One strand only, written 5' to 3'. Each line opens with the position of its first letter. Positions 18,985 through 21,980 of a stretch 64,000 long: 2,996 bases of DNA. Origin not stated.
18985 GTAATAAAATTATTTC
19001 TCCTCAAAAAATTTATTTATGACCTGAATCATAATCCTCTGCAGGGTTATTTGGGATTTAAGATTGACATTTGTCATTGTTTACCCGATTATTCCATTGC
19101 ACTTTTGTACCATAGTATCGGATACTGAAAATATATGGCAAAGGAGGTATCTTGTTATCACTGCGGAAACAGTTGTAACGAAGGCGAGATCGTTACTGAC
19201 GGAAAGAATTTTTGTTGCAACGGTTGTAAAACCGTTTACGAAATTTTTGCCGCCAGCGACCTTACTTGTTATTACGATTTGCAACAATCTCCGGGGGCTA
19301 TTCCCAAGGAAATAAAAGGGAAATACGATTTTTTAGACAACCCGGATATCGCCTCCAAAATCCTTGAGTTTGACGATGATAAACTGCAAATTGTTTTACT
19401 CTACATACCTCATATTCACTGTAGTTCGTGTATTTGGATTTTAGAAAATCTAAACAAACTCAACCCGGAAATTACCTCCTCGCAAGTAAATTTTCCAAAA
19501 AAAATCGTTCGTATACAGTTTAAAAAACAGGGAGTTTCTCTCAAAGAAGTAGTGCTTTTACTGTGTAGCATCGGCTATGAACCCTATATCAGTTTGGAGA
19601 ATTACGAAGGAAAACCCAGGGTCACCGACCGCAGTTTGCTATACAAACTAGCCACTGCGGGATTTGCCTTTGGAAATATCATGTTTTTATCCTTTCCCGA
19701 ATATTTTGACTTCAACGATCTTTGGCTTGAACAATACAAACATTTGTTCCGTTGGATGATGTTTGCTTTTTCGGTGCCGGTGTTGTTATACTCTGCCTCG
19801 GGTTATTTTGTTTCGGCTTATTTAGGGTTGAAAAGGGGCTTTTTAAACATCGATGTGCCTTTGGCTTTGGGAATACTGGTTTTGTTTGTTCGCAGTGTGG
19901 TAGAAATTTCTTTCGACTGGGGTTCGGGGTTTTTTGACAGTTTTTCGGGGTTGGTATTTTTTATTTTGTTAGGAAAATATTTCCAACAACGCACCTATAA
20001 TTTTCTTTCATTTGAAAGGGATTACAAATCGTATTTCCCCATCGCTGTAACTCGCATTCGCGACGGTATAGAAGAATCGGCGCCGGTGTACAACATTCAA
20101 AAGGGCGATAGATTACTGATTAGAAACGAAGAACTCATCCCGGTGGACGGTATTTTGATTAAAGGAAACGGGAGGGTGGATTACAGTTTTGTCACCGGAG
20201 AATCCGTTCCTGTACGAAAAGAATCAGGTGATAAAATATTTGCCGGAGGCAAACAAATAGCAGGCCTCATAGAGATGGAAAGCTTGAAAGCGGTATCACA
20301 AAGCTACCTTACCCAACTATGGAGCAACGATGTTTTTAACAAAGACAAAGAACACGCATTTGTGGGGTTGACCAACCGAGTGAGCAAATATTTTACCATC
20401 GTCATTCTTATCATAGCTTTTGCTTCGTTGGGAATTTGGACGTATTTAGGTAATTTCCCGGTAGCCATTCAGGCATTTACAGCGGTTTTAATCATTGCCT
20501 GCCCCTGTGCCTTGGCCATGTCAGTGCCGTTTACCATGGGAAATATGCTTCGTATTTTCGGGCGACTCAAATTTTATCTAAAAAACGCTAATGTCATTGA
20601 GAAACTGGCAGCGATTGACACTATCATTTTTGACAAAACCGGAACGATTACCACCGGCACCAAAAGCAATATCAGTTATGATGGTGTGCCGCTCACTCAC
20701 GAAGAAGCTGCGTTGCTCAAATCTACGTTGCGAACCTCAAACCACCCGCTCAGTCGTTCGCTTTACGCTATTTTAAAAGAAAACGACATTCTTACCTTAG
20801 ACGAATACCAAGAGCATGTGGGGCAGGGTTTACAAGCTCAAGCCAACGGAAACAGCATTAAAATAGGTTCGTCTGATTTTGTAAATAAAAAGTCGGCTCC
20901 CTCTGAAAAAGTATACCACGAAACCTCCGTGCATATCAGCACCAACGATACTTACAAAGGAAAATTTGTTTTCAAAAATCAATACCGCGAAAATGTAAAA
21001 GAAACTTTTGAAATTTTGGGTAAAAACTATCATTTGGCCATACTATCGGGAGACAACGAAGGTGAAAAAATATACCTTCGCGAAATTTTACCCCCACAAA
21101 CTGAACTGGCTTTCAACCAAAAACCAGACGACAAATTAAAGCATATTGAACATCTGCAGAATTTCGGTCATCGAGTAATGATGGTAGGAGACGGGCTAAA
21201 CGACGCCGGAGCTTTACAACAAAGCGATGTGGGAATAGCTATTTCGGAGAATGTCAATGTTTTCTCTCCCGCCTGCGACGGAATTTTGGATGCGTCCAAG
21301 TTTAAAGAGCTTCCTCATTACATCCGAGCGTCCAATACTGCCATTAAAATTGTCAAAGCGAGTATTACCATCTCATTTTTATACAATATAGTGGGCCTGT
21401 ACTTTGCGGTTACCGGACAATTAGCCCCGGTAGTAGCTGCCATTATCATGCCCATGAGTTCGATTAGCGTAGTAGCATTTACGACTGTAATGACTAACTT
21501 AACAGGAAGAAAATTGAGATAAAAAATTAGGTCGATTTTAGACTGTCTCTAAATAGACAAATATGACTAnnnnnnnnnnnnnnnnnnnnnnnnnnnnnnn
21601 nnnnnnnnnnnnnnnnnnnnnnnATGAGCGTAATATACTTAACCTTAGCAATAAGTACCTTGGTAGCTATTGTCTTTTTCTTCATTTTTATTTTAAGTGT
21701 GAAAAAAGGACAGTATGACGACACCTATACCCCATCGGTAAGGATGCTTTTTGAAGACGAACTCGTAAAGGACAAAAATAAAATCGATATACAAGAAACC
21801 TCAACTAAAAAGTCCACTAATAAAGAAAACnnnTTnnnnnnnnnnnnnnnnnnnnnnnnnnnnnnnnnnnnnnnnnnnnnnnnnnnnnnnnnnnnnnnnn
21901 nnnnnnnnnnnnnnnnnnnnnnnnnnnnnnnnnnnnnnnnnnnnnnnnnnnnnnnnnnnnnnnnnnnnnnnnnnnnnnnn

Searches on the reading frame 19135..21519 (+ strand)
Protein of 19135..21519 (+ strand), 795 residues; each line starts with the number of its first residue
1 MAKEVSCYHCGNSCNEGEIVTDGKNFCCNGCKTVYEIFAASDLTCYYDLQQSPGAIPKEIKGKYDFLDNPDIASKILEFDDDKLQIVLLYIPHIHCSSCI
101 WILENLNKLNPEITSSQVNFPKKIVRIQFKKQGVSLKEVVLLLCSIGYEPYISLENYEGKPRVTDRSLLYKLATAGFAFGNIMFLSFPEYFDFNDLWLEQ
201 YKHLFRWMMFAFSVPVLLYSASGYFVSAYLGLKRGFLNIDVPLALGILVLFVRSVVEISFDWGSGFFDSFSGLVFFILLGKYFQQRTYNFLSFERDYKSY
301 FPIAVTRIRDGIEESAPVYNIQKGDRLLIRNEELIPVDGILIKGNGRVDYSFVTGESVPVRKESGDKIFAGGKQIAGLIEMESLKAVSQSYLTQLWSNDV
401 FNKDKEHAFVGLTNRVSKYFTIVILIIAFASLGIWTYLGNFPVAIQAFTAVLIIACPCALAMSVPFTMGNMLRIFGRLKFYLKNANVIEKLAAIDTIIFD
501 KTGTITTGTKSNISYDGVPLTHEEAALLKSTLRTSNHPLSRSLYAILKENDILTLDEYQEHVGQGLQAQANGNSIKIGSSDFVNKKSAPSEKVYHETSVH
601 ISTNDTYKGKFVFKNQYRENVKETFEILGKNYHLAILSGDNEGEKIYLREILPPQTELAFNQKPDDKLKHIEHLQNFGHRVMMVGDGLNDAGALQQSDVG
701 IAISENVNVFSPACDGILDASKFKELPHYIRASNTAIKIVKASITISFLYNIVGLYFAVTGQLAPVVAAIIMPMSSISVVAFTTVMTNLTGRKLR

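Call 14: search_protein_families(library=pfam, proteins=[window:19135-21519:+], max_evalue=0.001)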
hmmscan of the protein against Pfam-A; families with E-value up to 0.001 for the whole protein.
window:19135-21519:+ (795 aa): 3 families
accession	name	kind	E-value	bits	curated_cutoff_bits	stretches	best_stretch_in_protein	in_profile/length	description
PF00122.25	E1-E2_ATPase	-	2.7e-40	138.3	28.1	1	302-470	4-173/181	E1-E2 ATPase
PF00702.32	Hydrolase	-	5.9e-18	66.4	26.4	1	494-697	1-190/191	haloacid dehalogenase-like hydrolase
PF12156.14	ATPase-cat_bd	-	9.1e-12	46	27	1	6-77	1-82/86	Putative metal-binding domain of cation transport ATPase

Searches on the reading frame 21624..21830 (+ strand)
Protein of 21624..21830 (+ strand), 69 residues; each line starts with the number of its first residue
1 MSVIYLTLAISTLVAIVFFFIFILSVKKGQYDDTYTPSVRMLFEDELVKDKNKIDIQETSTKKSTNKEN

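Call 94: search_protein_families(library=pfam, proteins=[window:21624-21830:+], max_evalue=0.01)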
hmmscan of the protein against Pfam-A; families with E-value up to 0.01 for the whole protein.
window:21624-21830:+ (69 aa): 1 family
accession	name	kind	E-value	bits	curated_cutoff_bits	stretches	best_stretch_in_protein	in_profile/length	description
PF03597.20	FixS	-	1.5e-17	63.4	23.1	1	2-45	1-44/44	Cytochrome oxidase maturation protein cbb3-type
